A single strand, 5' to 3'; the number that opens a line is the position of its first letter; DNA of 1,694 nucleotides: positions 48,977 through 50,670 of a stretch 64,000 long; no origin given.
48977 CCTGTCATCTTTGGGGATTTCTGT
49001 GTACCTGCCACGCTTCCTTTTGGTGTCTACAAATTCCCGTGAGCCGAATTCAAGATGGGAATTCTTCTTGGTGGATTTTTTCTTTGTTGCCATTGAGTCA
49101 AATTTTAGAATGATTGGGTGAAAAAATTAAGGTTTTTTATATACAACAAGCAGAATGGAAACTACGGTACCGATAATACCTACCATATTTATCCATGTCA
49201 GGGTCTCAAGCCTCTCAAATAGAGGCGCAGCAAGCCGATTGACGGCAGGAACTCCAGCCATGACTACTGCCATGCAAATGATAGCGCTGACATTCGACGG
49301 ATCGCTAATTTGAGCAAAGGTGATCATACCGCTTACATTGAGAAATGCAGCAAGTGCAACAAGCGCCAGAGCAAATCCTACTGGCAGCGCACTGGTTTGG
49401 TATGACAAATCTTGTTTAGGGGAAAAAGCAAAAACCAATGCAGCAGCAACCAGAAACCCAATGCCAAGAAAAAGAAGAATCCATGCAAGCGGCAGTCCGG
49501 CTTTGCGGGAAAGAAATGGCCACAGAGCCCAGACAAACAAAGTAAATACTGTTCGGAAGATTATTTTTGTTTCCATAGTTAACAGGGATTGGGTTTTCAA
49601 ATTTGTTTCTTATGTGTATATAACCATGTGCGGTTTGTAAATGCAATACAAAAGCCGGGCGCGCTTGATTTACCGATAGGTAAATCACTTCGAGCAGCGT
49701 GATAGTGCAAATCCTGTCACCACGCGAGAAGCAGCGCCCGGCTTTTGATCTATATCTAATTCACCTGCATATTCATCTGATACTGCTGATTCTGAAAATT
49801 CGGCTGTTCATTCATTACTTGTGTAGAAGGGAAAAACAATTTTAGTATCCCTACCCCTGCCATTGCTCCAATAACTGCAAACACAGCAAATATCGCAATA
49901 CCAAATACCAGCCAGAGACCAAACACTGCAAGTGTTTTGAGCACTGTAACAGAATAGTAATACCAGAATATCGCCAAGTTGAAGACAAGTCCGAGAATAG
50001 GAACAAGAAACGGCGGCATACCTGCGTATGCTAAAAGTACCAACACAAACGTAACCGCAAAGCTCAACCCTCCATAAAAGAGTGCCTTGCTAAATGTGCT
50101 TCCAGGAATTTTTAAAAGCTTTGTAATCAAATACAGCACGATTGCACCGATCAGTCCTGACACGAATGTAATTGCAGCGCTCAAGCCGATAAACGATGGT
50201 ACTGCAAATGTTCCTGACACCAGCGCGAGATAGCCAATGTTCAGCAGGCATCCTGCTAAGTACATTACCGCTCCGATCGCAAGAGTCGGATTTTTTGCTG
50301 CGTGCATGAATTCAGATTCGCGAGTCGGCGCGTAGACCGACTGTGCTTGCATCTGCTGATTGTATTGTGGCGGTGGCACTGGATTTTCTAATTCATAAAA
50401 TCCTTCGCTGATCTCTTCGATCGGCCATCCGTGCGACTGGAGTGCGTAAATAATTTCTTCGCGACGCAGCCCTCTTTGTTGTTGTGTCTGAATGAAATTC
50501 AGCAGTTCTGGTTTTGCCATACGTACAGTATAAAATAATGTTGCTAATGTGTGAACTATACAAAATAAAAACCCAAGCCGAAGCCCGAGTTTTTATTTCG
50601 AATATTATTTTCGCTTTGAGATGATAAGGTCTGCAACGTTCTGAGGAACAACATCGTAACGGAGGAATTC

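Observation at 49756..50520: Two membrane proteins in different ribosomal operons share a conserved approx. 40-aa N-terminal domain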

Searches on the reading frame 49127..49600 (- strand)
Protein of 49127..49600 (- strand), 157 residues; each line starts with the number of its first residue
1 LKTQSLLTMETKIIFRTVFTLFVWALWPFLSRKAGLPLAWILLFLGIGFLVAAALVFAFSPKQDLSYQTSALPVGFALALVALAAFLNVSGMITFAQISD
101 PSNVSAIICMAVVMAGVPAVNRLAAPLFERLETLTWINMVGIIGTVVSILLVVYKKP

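Call 4: search_protein_families(library=pfam, proteins=[window:49127-49600:-], max_evalue=10)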
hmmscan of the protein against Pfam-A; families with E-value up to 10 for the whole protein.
window:49127-49600:- (157 aa): 2 families
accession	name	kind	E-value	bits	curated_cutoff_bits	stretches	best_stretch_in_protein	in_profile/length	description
PF23600.1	DUF7139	-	0.14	12.2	30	1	38-118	22-101/150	Domain of unknown function (DUF7139)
PF10754.15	DUF2569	-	1.5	9.7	26.5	1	8-89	53-134/143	Protein of unknown function (DUF2569)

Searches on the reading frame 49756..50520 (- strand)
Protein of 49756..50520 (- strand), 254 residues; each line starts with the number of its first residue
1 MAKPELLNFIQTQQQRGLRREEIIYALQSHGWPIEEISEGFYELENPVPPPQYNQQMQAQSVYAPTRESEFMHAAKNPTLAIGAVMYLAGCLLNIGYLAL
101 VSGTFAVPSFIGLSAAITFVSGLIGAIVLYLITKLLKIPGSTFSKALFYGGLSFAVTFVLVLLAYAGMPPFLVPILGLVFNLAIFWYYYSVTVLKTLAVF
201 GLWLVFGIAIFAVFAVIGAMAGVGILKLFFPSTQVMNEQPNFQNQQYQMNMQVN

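Call 4: search_protein_families(library=pfam, proteins=[window:49756-50520:-], max_evalue=10)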
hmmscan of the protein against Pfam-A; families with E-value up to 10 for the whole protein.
window:49756-50520:- (254 aa): 3 families
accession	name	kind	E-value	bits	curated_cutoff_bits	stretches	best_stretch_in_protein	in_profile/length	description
PF21207.3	GLOD4_N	-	0.018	15.3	27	1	31-47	17-33/42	Glyoxalase domain-containing protein 4, N-terminal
PF24035.1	DUF7344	-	0.3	11.9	27.8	1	19-63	8-49/76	Domain of unknown function (DUF7344)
PF20134.4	DUF6524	-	2.3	8.4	27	1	63-130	18-84/131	Family of unknown function (DUF6524)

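Call 6: find_homologous_proteins(query=window:49756-50520:-, max_evalue=0.01)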
Query window:49756-50520:- (254 aa): 1 proteins with E <= 0.01 among 2524 candidates.
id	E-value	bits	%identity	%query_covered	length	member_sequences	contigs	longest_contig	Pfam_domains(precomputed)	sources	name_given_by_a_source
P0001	7.7e-160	548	100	100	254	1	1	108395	-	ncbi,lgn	-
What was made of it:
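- Tried and rejected: Full-length search with A found only A itself (call 6).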

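Call 8: search_protein_families(library=ncbifam, proteins=[window:49756-50520:-], max_evalue=10)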
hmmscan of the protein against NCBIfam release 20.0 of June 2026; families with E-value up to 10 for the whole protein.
window:49756-50520:- (254 aa): 0 families

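Call 10: find_encoding_contigs(protein=P0001, flank=3000, max_places=4)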
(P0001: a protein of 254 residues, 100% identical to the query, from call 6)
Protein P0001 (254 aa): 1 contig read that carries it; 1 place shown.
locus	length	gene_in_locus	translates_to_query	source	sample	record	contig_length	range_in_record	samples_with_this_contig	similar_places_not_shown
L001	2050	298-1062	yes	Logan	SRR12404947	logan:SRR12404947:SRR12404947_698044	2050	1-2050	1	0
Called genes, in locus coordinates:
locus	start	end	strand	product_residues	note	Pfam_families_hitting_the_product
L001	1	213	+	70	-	?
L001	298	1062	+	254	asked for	-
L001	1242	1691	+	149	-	-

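Call 28: search_protein_families(library=pfam, alignment_id=A2, max_evalue=0.001)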
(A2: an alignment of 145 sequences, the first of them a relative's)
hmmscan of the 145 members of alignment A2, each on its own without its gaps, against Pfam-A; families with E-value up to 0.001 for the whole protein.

A. member 1, P0001 (254 aa): 0 families

B. families by the number of members that match (of 145 scanned): 70 families (the first 25 are shown)
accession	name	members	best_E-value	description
PF21982.2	RecX_HTH1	8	1.4e-08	RecX, first three-helix domain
PF04361.18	DUF494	5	1.2e-11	Protein of unknown function (DUF494)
PF06271.18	RDD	3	2e-26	RDD family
PF22448.1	RepB_primase_C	3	1.1e-05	RepB DNA-primase C-terminal helical domain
PF23636.1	DUF7144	3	2e-05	Domain of unknown function (DUF7144)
PF24625.1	DUF7626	2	4.7e-13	Domain of unknown function (DUF7626)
PF10110.14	GPDPase_memb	2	3.2e-07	Membrane domain of glycerophosphoryl diester phosphodiesterase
PF04205.19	FMN_bind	2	1.3e-06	FMN-binding domain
PF02787.25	CPSase_L_D3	2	9.1e-06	Carbamoyl-phosphate synthetase large chain, oligomerisation domain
PF08334.16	T2SSG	2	3.2e-05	Type II secretion system (T2SS), protein G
PF13365.12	Trypsin_2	1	5.5e-27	Trypsin-like peptidase domain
PF24410.1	wHTH-HSP90_Na-assoc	1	6e-14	wHTH-Hsp90_Na associated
PF00089.32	Trypsin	1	1e-13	Trypsin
PF20075.5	DUF6471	1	1.2e-13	Domain of unknown function (DUF6471)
PF02412.23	TSP_3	1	2.7e-13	Thrombospondin type 3 repeat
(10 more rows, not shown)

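Call 44: find_related_loci(query=A4, collection=genome_contigs, flank=8000)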
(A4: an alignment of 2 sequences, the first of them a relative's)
Query A4 (254 aa) in genome_contigs; peptide patterns used: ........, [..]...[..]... (x = any residue, [..] = any of these).
78 stretches matched a pattern, but none encodes a relative of the query by tblastn (E <= 1e-3).

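Call 52: list_cluster_members(proteins=[P0001, P0002, P0013, P0017, P0028, P0033, P0038, P0007, P0025, P0005])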
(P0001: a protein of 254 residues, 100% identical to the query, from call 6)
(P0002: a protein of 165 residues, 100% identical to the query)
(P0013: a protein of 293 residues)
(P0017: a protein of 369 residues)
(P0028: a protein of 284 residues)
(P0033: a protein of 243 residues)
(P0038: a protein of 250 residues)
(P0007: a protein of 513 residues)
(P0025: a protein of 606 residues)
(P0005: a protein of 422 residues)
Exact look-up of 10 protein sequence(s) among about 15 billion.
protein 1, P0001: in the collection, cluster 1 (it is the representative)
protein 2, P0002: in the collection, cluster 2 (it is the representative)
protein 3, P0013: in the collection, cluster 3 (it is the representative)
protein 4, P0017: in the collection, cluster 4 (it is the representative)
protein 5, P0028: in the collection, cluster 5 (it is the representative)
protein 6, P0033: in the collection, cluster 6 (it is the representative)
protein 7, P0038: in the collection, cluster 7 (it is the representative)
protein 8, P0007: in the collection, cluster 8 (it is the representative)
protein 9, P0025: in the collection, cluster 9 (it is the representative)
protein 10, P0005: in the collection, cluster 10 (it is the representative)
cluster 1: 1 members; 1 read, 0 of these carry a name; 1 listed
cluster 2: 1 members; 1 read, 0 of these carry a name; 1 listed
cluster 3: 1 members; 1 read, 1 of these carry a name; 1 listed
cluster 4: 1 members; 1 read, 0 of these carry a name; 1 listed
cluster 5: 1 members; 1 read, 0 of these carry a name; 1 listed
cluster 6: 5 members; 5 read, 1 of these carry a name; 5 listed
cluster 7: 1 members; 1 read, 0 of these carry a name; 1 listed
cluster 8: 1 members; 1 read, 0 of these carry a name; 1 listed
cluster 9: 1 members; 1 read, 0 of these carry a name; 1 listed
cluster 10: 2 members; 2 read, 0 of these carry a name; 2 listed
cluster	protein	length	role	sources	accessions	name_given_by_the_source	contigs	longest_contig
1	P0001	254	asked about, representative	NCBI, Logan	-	-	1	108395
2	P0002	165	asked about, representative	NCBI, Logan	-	-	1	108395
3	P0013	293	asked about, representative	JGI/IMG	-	hypothetical protein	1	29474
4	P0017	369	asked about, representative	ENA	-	-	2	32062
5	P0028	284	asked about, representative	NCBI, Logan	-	-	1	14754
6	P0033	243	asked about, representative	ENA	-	-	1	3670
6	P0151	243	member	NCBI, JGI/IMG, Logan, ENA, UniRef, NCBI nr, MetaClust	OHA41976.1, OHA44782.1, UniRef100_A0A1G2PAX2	MAG: hypothetical protein A3G59_00270 [Candidatus Taylorbacteria bacterium ... | Uncharacterized protein n=2 Tax=Candidatus Tayloriibacteriota TaxID=1817919 ... | MAG: hypothetical protein A3H68_01630 [Candidatus Taylorbacteria bacterium ...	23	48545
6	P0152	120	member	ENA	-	-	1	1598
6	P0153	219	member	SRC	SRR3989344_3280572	-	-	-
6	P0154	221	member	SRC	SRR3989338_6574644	-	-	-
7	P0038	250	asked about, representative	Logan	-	-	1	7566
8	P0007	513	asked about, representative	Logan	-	-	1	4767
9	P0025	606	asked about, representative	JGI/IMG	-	-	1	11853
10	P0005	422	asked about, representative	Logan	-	-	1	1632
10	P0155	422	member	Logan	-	-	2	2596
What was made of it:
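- Tried and rejected: Cluster names were all 'hypothetical' (call 52).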

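Call 59: predict_structure(alignment_id=A4)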
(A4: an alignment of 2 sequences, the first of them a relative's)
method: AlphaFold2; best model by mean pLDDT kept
length: 254 residues; sequences in the alignment: 2
mean_pLDDT: 71.2   pTM: 0.52
mean pLDDT of the five models: 71.2, 71.0, 63.1, 55.1, 50.8
residues with pLDDT >= 90: 0; 70-90: 164; 50-70: 50; < 50: 40
segments of 3 or more residues with pLDDT < 50: 53-68, 232-241, 243-246, 248-250, 252-254
pLDDT, mean of each block of 10 residues (from residue 1): 78 84 85 83 71 47 46 57 85 77 59 76 85 81 83 85 82 81 79 75 75 67 57 45 48 45
secondary structure, 60 per line:
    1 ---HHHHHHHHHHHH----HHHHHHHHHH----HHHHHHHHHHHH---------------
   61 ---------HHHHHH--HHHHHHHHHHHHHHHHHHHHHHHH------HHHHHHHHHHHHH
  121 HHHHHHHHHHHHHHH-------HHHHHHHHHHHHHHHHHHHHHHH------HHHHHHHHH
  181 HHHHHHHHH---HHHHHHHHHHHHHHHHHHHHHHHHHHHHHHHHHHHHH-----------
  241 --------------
elements in order: H4-15 H20-29 H34-45 H70-75 H78-101 H108-135 H143-165 H172-189 H193-229
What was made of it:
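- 49756..50520 (-): ORF A, 254 aa: N-terminal three-helix module, disordered Q/P-rich linker, five TM helices, Q/N-rich tail. AF2 model with pLDDT 71: helices 4-15, 20-29, 34-45, then TM helices 78-101, 108-135, 143-165, 172-189, 193-229 (call 59).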

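Call 63: fold_search(model_id=the predicted structure, library=pdb)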
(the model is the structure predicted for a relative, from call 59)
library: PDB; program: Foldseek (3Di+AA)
matches with E <= 10: 75; with E <= 0.001: 0
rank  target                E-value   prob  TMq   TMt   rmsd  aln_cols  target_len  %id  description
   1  4wfh_B                9.9e-01  0.10  0.13  0.14  19.6       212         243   15  Human TRAAK K+ channel in a Tl+ bound nonconductive conformation (released 2014-12-03)
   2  22xm_C                1.5e+00  0.10  0.19  0.06  17.2       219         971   16  MexBYB-Ka symmetry-like (released 2026-03-11)
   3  7lj5_B                2.1e+00  0.08  0.14  0.14  19.1       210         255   17  Human TRAAK K+ channel FHIEG mutant A198E in a K+ bound conductive conformation (released 2021-06-30)
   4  4i9w_B                2.2e+00  0.07  0.13  0.13  19.9       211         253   14  Human two pore domain K+ channel TRAAK (K2P4.1) - Fab complex structure (released 2013-01-23)
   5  6cq6_B                2.4e+00  0.06  0.17  0.16  17.0       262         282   15  K2P2.1(TREK-1) apo structure (released 2018-03-28)
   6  4i9w_A                2.5e+00  0.08  0.16  0.16  18.7       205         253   14  Human two pore domain K+ channel TRAAK (K2P4.1) - Fab complex structure (released 2013-01-23)
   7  9lm9_B                2.7e+00  0.09  0.23  0.18  14.4       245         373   12  Crystal structure of bvFP-Pfr21 (released 2026-01-28)
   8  4wfe_B                2.7e+00  0.06  0.13  0.13  19.6       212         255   15  Human TRAAK K+ channel in a K+ bound conductive conformation (released 2014-12-03)
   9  3fbz_D                3.1e+00  0.21  0.23  0.39   6.5       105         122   10  Crystal structure of ORF140 of the archaeal virus Acidianus Filamentous Virus 1 (AFV1) (released 2009-11-10)
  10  7ljb_B                3.1e+00  0.08  0.15  0.15  20.7       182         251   15  Human TRAAK K+ channel mutant G158D in a K+ bound conductive conformation (released 2021-06-30)
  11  9h2s_A                3.6e+00  0.08  0.15  0.12  19.4       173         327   13  a YnaI-MscS chimera in a closed conformation purified in DDM with additional lipids showing ligand-filled pore and poc (released 2025-09-24)
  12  3r2q                  3.8e+00  0.12  0.17  0.21  18.8       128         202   12  Crystal Structure Analysis of yibF from E. Coli (released 2012-03-14)
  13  7kyc_A                3.8e+00  0.12  0.22  0.07   8.2       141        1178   17  Structure of the S. cerevisiae phosphatidylcholine flippase Dnf1-Lem3 complex in the E2P state (released 2021-01-06)
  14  7t37_A                3.8e+00  0.07  0.14  0.07  11.8       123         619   17  Activated state of 2-APB and CBD-bound wildtype rat TRPV2 in nanodiscs (released 2022-05-04)
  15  7qrc_B                4.3e+00  0.66  0.15  0.58  10.6        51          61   20  X-ray structure of Trypanosoma cruzi PEX14 in complex with a PEX5-PEX14 PPI inhibitor (released 2022-11-23)
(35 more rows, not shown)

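Call 77: find_related_loci(query=A4, collection=metagenome_contigs, flank=6000)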
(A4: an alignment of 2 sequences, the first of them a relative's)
Query A4 (254 aa) in metagenome_contigs; peptide patterns used: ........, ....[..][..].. (x = any residue, [..] = any of these).
87 stretches matched a pattern; 5 encode a relative of the query (tblastn E <= 1e-3); 5 distinct loci.
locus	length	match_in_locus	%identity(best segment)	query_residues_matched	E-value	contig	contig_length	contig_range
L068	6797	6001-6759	42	1-254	9e-52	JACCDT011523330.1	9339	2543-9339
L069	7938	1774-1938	36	1-58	1e-6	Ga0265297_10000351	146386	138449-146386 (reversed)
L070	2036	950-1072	41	1-41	5e-6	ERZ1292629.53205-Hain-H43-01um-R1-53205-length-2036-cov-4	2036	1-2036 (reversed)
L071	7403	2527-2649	41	4-44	2e-5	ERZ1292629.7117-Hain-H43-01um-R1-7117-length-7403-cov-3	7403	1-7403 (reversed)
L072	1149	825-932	42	6-41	3e-5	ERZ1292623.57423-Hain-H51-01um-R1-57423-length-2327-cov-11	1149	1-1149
